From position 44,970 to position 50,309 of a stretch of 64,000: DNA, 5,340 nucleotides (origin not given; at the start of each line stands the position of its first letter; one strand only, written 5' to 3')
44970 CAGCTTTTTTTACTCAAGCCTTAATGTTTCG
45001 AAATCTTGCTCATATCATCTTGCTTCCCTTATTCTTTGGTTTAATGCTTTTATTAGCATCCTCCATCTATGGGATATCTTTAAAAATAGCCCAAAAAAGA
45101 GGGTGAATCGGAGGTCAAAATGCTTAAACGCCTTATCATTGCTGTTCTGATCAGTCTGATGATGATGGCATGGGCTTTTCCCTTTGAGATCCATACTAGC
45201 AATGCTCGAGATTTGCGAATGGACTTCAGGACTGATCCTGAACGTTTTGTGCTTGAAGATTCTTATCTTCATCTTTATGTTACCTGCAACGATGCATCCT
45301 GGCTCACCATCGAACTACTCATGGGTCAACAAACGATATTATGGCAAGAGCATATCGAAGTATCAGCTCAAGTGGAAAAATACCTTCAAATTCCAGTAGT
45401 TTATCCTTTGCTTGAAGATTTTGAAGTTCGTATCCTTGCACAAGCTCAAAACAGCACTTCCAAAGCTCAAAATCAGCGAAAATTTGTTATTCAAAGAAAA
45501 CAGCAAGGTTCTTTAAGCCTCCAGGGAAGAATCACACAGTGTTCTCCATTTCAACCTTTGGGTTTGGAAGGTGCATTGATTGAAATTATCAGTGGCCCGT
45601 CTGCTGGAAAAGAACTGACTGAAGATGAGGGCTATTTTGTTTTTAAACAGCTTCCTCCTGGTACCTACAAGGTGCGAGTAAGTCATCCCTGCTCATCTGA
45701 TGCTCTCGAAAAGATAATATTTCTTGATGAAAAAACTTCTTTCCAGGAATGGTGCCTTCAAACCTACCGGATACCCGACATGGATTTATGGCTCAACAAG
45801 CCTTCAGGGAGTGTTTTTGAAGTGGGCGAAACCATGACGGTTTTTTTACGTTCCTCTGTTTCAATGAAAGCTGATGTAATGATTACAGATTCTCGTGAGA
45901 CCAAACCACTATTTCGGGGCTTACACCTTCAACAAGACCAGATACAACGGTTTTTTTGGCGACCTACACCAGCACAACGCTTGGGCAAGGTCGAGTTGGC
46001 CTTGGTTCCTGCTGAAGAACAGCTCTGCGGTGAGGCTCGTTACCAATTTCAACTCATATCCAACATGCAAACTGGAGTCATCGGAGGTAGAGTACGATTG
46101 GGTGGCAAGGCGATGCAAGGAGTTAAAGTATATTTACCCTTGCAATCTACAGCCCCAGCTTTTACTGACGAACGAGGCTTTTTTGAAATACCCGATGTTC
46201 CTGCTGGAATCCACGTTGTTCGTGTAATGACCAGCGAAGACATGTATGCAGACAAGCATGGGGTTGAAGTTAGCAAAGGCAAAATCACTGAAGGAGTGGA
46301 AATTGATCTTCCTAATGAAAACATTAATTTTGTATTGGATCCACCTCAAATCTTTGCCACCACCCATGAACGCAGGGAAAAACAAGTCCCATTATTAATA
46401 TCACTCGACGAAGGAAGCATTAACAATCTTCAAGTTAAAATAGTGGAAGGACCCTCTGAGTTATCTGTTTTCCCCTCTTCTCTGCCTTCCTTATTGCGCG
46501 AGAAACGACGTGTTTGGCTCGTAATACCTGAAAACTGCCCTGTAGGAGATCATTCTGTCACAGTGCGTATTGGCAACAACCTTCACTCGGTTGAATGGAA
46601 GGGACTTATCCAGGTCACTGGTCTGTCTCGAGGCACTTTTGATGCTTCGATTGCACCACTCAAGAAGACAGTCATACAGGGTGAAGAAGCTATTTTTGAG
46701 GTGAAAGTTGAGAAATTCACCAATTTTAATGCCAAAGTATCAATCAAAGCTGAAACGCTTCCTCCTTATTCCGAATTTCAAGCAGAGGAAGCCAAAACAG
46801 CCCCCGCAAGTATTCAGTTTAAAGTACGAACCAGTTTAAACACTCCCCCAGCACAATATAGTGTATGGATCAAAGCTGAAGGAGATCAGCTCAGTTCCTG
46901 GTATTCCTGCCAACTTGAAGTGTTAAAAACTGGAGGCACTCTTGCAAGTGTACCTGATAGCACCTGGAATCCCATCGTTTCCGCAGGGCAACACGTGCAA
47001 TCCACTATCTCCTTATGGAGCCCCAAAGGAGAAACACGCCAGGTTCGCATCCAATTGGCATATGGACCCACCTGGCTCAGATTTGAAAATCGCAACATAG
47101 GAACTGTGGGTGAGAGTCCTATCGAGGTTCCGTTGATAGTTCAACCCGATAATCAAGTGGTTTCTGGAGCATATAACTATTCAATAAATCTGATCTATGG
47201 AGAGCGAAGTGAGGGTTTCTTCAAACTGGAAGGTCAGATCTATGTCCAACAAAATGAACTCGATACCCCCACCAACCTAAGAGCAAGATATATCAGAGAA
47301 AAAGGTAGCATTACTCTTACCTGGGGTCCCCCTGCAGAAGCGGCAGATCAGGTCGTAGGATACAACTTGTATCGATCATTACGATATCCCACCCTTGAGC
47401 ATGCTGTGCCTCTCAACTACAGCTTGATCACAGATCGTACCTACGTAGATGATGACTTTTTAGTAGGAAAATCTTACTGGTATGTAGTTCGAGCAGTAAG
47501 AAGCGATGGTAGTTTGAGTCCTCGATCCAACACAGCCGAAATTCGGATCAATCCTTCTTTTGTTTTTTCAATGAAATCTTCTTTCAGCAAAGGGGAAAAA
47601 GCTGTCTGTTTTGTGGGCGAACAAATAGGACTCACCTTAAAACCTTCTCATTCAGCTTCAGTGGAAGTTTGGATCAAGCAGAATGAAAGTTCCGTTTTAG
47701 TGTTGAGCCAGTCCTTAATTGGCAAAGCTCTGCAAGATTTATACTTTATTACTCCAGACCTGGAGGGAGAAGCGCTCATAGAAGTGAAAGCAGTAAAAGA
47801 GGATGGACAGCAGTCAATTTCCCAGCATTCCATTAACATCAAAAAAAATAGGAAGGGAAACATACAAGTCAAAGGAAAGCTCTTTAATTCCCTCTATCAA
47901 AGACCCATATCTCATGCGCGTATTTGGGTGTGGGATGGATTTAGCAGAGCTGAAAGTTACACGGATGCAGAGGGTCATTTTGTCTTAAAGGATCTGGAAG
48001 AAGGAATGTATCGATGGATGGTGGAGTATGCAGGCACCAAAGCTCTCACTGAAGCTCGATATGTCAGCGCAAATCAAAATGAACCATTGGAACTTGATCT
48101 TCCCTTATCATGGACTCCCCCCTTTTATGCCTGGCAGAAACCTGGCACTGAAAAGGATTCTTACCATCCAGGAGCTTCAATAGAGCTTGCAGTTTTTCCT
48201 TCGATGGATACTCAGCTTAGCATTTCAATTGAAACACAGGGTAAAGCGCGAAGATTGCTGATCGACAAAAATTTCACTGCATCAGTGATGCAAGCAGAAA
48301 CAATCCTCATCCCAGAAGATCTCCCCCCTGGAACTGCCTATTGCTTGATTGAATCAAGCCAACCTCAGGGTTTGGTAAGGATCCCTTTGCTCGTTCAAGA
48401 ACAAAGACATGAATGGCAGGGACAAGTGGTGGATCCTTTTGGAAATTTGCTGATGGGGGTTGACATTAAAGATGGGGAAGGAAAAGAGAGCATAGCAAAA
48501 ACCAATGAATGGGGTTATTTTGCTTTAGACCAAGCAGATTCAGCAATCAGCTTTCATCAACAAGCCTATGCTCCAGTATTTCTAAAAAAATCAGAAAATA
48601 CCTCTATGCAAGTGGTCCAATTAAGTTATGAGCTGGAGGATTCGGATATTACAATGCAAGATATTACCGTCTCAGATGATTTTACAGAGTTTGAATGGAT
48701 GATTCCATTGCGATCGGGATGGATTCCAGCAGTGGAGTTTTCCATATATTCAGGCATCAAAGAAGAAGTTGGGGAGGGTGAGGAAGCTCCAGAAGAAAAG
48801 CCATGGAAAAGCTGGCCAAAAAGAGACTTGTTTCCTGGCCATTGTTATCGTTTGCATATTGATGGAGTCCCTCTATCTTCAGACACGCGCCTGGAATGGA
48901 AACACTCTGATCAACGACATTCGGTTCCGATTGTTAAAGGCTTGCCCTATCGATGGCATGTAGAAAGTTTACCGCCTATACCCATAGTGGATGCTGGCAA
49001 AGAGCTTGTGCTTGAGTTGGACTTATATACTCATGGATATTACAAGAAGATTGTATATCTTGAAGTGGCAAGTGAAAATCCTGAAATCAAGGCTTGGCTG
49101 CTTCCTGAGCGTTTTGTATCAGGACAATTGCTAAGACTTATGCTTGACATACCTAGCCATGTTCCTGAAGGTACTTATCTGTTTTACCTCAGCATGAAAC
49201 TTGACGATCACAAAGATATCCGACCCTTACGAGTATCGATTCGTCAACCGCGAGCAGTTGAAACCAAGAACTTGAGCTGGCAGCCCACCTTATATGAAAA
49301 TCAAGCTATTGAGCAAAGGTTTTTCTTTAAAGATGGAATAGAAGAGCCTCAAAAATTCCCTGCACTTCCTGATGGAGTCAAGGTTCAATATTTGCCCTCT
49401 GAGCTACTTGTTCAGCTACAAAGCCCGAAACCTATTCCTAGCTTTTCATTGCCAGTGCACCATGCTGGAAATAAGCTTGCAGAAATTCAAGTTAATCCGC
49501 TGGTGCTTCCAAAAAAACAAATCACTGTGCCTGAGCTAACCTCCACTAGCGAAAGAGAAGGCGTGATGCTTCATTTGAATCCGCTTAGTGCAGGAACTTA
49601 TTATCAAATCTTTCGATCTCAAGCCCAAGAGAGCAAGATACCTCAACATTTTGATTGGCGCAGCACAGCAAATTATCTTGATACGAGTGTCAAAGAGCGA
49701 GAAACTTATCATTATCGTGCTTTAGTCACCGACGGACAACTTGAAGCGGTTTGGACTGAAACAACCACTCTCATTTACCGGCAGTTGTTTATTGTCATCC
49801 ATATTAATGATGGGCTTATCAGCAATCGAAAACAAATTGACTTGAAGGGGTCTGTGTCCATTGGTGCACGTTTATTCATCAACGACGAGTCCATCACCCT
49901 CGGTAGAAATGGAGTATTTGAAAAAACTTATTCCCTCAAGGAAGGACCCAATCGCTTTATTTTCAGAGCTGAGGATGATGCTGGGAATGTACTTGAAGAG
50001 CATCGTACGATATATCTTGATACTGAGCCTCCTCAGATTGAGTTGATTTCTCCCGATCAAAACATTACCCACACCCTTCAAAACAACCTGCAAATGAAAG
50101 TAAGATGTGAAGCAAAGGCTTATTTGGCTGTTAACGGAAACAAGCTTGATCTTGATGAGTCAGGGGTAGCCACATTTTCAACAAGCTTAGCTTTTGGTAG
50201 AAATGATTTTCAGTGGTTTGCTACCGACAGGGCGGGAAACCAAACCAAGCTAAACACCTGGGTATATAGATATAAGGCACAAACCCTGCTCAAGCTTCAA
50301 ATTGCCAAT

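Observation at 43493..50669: Second membrane-protein + giant-surface-protein pair, sharing a C-terminal module with the first.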

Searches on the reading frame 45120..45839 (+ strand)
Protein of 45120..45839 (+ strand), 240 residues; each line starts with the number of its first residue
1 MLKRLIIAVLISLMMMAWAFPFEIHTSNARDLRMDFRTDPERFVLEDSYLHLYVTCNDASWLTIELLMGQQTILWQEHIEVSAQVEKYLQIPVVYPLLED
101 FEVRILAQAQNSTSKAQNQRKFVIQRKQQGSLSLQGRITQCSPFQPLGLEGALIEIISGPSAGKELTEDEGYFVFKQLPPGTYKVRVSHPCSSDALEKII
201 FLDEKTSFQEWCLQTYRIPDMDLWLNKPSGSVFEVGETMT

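Call 68: search_protein_families(library=pfam, proteins=[window:45120-45839:+], max_evalue=0.05)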
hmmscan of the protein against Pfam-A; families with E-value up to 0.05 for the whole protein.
window:45120-45839:+ (240 aa): 6 families
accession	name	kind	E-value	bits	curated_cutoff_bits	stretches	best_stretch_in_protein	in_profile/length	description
PF13620.12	CarboxypepD_reg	-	2e-06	28.5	32.3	1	148-190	13-57/82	Carboxypeptidase regulatory-like domain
PF17210.9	SdrD_B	-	0.0013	19.4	29.7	1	150-191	25-68/112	SdrD B-like domain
PF13715.12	CarbopepD_reg_2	-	0.0094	16.4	32.2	1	158-189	22-52/88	CarboxypepD_reg-like domain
PF17802.7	SpaA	-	0.015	15.9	23.1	1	149-186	16-57/91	Prealbumin-like fold domain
PF09430.16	EMC7_beta-sandw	-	0.019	15.6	26.6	0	164-190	22-48/122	ER membrane protein complex subunit 7, beta-sandwich domain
PF07495.19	Y_Y_Y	-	0.049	14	26.6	0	166-188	21-45/65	Y_Y_Y domain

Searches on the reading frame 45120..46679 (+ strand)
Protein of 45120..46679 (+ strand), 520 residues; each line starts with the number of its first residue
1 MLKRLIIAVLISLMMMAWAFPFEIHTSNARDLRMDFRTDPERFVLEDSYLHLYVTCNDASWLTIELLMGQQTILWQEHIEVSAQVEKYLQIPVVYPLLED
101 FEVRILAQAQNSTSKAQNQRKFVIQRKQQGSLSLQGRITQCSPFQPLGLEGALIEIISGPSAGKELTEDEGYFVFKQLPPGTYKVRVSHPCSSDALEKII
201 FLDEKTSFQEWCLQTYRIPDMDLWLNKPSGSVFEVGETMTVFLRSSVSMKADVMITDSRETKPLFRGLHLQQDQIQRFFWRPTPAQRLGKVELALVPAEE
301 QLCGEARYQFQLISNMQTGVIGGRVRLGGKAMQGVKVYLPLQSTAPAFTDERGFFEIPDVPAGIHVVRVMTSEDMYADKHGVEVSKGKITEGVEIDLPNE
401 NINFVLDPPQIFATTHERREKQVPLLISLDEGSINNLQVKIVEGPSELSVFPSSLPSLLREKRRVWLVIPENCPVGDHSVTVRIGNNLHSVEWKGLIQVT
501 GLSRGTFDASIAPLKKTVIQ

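Call 70: find_related_loci(query=A3, collection=metagenome_contigs, flank=5000)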
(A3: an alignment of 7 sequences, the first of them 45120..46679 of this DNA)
Query A3 (520 aa) in metagenome_contigs; peptide patterns used: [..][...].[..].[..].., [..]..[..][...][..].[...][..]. (x = any residue, [..] = any of these).
196 stretches matched a pattern; 8 encode a relative of the query (tblastn E <= 1e-3); 8 distinct loci.
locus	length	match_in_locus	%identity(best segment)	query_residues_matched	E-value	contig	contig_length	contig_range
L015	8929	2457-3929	40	26-515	2e-120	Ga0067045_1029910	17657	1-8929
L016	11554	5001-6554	37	2-520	2e-119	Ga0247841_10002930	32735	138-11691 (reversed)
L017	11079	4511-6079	37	3-520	4e-114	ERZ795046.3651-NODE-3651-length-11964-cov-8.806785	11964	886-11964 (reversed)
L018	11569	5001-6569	37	3-520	6e-114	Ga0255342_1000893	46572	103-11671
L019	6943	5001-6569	37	3-520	5e-113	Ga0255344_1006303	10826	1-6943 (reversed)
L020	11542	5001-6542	33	6-520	8e-97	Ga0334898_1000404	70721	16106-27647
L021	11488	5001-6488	31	27-520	1e-90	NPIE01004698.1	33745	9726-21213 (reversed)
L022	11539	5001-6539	31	7-520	2e-91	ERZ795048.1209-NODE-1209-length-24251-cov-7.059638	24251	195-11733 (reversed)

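Call 79: search_protein_families(library=pfam, proteins=[L017:435-1778:-, L017:10323-10634:-, L015:231-674:+], max_evalue=0.001)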
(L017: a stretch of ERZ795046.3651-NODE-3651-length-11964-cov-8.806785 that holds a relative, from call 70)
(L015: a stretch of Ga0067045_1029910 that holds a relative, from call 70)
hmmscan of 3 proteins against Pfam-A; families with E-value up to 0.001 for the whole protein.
L017:435-1778:- (447 aa): 1 family
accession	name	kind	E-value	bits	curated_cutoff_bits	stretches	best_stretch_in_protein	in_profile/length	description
PF13360.13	PQQ_2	-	6e-05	23.2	27.6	0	56-138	165-232/233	Outer membrane protein assembly factor BamB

L017:10323-10634:- (103 aa): 0 families

L015:231-674:+ (147 aa): 0 families

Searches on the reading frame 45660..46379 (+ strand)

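Call 68: search_protein_families(library=pfam, proteins=[window:45660-46379:+], max_evalue=0.05)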
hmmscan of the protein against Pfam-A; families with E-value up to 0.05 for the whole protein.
window:45660-46379:+ (240 aa): 3 families
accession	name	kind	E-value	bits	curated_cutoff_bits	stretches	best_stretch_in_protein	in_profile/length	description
PF13620.12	CarboxypepD_reg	-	7.8e-06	26.6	32.3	1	141-216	2-80/82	Carboxypeptidase regulatory-like domain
PF13715.12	CarbopepD_reg_2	-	0.0059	17.1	32.2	1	148-205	10-65/88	CarboxypepD_reg-like domain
PF09430.16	EMC7_beta-sandw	-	0.0099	16.5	26.6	1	152-216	7-71/122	ER membrane protein complex subunit 7, beta-sandwich domain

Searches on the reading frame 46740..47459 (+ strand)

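Call 68: search_protein_families(library=pfam, proteins=[window:46740-47459:+], max_evalue=0.05)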
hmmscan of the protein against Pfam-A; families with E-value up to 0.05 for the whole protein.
window:46740-47459:+ (240 aa): 1 family
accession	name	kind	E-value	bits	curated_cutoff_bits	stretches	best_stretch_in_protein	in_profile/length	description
PF02883.26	Alpha_adaptinC2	-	0.047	14.4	27.6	0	25-108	13-95/111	Adaptin C-terminal domain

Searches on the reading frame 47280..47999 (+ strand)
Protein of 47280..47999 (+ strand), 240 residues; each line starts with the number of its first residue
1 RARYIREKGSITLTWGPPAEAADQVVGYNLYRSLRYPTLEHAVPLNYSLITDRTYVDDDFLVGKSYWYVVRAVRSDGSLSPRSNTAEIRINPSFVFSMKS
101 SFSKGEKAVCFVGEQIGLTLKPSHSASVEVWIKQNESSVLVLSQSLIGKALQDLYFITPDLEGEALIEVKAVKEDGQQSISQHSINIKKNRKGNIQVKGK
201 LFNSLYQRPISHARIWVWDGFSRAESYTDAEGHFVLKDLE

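Call 68: search_protein_families(library=pfam, proteins=[window:47280-47999:+], max_evalue=0.05)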
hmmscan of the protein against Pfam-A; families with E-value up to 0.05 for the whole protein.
window:47280-47999:+ (240 aa): 1 family
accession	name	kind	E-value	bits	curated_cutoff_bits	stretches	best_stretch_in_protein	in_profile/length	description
PF00041.27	fn3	-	0.0035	18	25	1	9-87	14-82/84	Fibronectin type III domain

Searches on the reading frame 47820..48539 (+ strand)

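Call 68: search_protein_families(library=pfam, proteins=[window:47820-48539:+], max_evalue=0.05)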
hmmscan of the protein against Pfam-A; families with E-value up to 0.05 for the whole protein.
window:47820-48539:+ (240 aa): 3 families
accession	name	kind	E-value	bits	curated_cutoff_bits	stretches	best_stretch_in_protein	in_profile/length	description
PF13620.12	CarboxypepD_reg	-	3e-10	40.7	32.3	1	17-94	2-81/82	Carboxypeptidase regulatory-like domain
PF13715.12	CarbopepD_reg_2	-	5.7e-09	36.3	32.2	1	17-91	1-73/88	CarboxypepD_reg-like domain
PF17802.7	SpaA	-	0.0047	17.5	23.1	0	35-69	31-58/91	Prealbumin-like fold domain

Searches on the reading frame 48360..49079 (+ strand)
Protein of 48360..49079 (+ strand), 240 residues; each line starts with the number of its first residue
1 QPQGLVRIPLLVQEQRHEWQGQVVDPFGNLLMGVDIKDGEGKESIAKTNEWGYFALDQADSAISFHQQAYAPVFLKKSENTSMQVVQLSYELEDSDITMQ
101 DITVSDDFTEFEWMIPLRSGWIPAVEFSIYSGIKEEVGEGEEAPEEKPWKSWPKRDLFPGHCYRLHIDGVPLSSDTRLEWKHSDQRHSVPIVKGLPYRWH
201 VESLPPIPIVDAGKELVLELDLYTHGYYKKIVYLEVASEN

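Call 68: search_protein_families(library=pfam, proteins=[window:48360-49079:+], max_evalue=0.05)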
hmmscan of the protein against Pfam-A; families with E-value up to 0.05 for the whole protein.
window:48360-49079:+ (240 aa): 1 family
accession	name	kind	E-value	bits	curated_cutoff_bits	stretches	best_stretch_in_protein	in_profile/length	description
PF10651.15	BppU_N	-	0.0035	17.5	23.1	1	52-112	75-134/142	BppU N-terminal domain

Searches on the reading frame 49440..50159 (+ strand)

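Call 68: search_protein_families(library=pfam, proteins=[window:49440-50159:+], max_evalue=0.05)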
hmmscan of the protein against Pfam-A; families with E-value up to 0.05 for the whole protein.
window:49440-50159:+ (240 aa): 1 family
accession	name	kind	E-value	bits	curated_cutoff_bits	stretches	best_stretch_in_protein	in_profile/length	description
PF09136.16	Glucodextran_B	-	1.7e-06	28.2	27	1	123-194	9-82/83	Glucodextranase, domain B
